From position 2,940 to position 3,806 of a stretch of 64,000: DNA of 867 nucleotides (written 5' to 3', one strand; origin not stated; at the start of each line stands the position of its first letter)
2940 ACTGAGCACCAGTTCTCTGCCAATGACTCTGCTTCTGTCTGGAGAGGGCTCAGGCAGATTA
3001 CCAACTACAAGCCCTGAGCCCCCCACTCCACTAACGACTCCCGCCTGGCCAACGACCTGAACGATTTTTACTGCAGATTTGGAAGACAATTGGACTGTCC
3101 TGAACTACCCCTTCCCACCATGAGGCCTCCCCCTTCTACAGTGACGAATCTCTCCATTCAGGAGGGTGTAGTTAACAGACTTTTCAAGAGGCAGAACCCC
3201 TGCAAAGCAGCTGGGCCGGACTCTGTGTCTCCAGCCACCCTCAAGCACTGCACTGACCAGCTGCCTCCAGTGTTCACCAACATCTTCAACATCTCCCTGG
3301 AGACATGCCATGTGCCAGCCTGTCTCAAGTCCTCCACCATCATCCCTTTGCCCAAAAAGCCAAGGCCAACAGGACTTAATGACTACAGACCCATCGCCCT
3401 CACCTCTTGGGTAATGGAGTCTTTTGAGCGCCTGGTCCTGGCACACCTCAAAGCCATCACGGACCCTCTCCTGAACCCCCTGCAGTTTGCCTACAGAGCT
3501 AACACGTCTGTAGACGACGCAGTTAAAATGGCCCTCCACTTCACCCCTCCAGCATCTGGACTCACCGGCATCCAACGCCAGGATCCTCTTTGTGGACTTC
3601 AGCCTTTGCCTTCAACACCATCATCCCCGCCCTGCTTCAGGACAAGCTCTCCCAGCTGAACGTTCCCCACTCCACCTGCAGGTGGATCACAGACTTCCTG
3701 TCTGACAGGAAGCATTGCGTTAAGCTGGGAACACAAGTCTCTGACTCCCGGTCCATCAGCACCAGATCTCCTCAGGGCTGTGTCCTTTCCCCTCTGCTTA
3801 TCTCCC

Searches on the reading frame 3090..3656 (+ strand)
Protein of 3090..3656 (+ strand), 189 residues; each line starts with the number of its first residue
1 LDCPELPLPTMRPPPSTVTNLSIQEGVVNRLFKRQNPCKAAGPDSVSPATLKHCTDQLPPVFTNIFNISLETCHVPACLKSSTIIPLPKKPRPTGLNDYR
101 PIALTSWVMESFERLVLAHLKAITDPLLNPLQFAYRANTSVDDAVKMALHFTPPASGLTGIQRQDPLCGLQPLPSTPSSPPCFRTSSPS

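Call 57: search_protein_families(library=pfam, proteins=[window:3090-3656:+], max_evalue=0.001)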
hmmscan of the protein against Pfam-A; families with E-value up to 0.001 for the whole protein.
window:3090-3656:+ (189 aa): 1 family
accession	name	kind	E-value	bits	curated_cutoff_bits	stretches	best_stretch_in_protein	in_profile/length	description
PF00078.32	RVT_1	-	0.00025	21.2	29.6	1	88-151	2-60/205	Reverse transcriptase (RNA-dependent DNA polymerase)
